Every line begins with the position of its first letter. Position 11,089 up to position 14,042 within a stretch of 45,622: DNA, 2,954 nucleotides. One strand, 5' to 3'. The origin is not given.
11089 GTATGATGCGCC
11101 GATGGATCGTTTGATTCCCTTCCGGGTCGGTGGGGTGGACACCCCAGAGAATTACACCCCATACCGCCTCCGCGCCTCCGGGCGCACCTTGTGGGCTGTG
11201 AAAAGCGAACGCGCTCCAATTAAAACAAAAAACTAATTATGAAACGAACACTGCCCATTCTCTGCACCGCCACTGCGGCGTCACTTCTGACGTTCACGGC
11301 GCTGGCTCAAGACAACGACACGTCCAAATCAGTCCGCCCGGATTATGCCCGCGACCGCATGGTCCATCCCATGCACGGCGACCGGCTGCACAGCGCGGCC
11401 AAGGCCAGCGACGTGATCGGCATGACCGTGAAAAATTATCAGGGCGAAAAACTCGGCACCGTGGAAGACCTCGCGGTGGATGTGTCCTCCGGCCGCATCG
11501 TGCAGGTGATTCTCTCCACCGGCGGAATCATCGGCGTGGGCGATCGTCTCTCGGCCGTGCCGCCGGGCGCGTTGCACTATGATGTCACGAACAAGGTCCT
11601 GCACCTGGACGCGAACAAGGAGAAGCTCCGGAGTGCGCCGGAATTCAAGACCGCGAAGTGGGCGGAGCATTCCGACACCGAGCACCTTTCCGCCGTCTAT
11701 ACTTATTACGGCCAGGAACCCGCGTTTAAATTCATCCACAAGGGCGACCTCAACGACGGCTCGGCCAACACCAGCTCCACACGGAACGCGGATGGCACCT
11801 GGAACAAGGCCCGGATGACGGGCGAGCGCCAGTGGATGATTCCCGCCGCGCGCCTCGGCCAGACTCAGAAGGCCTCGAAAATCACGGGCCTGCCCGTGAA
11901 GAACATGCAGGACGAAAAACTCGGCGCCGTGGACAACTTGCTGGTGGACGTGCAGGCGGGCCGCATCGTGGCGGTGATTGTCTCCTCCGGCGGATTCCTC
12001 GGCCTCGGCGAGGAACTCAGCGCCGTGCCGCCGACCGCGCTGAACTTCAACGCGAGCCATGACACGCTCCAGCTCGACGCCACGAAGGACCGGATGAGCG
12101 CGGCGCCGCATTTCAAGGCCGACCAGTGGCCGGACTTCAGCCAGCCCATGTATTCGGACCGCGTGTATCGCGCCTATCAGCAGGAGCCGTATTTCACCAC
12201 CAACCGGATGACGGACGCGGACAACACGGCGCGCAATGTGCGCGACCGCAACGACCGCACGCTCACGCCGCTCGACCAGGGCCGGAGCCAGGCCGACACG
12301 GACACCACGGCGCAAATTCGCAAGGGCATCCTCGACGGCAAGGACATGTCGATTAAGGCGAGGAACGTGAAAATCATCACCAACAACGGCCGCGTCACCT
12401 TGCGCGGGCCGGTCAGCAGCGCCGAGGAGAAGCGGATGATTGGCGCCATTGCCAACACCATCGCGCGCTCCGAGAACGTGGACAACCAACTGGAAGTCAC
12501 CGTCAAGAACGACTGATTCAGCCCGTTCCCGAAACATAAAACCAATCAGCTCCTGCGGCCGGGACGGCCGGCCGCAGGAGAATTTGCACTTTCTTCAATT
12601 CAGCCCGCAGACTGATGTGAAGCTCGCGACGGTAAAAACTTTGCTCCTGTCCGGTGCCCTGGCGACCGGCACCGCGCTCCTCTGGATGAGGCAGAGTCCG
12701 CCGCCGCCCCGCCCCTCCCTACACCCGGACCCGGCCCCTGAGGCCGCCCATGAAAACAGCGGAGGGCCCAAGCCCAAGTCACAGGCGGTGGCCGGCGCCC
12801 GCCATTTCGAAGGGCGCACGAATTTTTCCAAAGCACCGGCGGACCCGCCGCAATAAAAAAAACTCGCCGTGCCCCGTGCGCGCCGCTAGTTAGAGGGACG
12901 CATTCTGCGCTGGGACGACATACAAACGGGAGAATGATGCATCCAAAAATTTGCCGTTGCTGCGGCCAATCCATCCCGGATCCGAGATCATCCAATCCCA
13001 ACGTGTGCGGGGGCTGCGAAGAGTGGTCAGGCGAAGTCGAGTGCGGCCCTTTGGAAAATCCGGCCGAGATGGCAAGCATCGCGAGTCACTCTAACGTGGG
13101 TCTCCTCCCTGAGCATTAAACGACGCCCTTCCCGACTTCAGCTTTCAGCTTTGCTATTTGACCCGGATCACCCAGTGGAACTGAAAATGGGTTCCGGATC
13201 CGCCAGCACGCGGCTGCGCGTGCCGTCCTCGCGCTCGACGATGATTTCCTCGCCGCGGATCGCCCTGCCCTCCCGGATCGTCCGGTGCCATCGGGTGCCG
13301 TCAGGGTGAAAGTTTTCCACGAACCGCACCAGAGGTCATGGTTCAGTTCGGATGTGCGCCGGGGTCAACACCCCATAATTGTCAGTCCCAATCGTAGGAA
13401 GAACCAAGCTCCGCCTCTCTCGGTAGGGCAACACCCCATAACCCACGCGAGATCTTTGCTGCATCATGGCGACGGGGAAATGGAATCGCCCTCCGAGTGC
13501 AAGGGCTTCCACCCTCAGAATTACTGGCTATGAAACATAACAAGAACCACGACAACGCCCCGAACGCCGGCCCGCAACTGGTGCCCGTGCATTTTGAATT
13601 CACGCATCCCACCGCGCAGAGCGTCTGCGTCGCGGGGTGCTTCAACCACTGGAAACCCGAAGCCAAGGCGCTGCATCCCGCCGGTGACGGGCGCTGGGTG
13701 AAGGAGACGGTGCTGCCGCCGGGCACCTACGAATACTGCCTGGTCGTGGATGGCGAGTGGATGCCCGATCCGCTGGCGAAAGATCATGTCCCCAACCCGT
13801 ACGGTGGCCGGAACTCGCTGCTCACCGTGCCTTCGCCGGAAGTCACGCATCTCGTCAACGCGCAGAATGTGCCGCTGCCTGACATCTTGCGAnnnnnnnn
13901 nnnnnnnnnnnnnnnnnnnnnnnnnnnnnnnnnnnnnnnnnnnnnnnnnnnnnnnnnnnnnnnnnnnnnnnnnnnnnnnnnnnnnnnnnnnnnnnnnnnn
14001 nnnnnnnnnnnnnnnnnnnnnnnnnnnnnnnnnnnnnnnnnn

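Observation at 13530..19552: Candidate ~10-gene operon joining CBM48, DUF2934, DUF5069 and unknown small proteins to a KaiC-like ATPase, a sensor-less kinase and a receiver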

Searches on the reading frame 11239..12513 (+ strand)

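Call 44: search_protein_families(library=pfam, proteins=[window:11239-12513:+], max_evalue=0.001)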
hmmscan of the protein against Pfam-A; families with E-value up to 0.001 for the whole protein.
window:11239-12513:+ (425 aa): 2 families
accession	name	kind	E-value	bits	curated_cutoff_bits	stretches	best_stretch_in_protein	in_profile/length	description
PF05239.21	PRC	-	6.7e-28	96.9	21.2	2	55-129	5-77/78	PRC-barrel domain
PF04972.22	BON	-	2.8e-11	44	27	1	353-421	2-68/69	BON domain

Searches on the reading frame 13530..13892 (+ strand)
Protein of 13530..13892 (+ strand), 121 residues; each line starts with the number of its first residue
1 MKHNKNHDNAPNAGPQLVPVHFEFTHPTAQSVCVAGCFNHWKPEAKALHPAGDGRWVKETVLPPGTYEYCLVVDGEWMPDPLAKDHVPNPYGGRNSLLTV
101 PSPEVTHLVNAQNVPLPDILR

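Call 3: search_protein_families(library=pfam, proteins=[window:13530-13892:+], max_evalue=0.01)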
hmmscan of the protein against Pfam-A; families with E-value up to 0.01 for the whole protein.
window:13530-13892:+ (121 aa): 3 families
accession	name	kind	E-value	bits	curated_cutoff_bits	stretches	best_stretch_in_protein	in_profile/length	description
PF16561.11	AMPK1_CBM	-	4e-11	43.4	26.8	1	18-103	1-82/85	Glycogen recognition site of AMP-activated protein kinase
PF22058.2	X25_BaPul_like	-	1.9e-06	28.3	27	1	35-103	12-72/87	Pullulanase X25 domain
PF02922.24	CBM_48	-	0.0079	16.9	22.4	0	24-75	17-72/83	Carbohydrate-binding module 48 (Isoamylase N-terminal domain)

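Call 11: search_protein_families(library=ncbifam, proteins=[window:13530-13892:+], max_evalue=0.01)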
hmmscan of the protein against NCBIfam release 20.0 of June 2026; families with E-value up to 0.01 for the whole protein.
window:13530-13892:+ (121 aa): 1 family
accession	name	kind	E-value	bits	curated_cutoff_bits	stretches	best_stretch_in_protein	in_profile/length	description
NF008967.0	PRK12313.1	equivalog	0.0019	16.6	577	1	20-69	40-91/633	1,4-alpha-glucan branching protein GlgB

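Call 43: search_protein_families(library=padloc, proteins=[window:13530-13892:+], max_evalue=0.001)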
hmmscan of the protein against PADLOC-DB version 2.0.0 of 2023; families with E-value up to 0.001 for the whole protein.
window:13530-13892:+ (121 aa): 0 families

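Call 62: search_solved_structures(query=window:13530-13892:+, max_evalue=0.01)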
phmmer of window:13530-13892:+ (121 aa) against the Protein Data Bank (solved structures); distinct sequences matched with E-value up to 0.01: 21.
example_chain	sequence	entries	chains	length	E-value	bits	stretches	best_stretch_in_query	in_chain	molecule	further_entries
5ot1_A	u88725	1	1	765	7.9e-07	32.3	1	18-102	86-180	Pullulanase type II, GH13 family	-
2lu3_A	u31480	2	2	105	3.2e-05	27.1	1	29-101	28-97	5'-AMP-activated protein kinase subunit beta-2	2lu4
2f15_A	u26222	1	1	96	3.3e-05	27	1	30-101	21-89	5'-AMP-activated protein kinase, beta-2 subunit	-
4y0g_A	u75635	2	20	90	4.2e-05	26.7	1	29-98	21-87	5'-AMP-activated protein kinase subunit beta-2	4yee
4rer_B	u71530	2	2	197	0.0001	25.5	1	30-101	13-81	5'-AMP-activated protein kinase subunit beta-2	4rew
7jhg_B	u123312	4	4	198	0.0001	25.4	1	30-101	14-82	5'-AMP-activated protein kinase subunit beta-2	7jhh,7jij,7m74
1z0n_A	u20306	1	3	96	0.00011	25.4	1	15-101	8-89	5'-AMP-activated protein kinase, beta-1 subunit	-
1z0m_A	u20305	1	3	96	0.00012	25.2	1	15-101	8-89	5'-AMP-activated protein kinase, beta-1 subunit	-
6b2e_B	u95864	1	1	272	0.00017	24.7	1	29-101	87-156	5'-AMP-activated protein kinase subunit beta-2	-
4yef_A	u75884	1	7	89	0.00019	24.6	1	16-98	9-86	5'-AMP-activated protein kinase subunit beta-1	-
6e4t_B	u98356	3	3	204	0.00044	23.4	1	15-101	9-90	5'-AMP-activated protein kinase subunit beta-1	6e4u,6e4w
4zhx_B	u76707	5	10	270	0.0005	23.2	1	13-101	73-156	5'-AMP-activated protein kinase subunit beta-1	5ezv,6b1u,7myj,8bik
4qfg_B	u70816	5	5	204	0.00057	23.1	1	15-101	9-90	5'-AMP-activated protein kinase subunit beta-1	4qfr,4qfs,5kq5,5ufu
4cfe_B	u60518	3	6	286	0.00058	23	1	13-101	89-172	5'-AMP-ACTIVATED PROTEIN KINASE SUBUNIT BETA-1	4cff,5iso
6c9f_B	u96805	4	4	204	0.00061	22.9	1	15-101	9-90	5'-AMP-activated protein kinase subunit beta-1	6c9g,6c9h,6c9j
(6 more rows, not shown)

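Call 63: list_cluster_members(proteins=[P0001, P0271, window:13530-13892:+, window:14620-14886:+, window:14886-15353:+, window:15375-15581:+, window:15595-16002:+, window:16485-18053:+, window:18066-19070:+, window:19073-19549:+])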
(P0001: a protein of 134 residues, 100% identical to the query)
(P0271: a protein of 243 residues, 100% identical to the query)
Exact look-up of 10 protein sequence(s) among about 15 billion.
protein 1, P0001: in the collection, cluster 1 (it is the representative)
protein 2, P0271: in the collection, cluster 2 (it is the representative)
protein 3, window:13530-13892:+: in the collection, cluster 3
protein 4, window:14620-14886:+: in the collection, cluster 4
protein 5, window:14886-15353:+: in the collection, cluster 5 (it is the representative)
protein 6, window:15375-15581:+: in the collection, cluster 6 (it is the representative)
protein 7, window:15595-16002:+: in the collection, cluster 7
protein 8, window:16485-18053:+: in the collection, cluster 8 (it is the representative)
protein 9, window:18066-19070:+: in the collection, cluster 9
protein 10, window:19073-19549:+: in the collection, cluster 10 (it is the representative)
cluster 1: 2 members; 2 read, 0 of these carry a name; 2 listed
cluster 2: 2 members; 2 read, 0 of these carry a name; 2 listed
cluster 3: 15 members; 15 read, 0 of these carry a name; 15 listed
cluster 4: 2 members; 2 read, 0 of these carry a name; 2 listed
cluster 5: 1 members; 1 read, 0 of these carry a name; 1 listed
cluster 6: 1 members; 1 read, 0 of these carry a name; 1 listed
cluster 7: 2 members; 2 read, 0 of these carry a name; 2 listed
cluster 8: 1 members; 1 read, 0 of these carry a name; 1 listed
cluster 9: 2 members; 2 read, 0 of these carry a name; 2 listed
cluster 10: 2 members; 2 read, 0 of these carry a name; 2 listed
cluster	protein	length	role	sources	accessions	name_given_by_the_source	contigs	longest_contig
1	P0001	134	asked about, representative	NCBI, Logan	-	-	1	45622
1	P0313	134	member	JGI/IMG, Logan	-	-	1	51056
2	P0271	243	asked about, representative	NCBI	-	-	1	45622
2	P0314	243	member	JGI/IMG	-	-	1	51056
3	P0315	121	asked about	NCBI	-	-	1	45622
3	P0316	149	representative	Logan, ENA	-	-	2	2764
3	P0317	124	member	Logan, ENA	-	-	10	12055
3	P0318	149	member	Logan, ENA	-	-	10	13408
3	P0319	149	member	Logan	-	-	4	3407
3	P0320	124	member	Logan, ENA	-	-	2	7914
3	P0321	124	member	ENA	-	-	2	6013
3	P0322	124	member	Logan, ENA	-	-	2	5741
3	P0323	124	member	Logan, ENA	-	-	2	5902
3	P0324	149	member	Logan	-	-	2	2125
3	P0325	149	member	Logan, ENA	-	-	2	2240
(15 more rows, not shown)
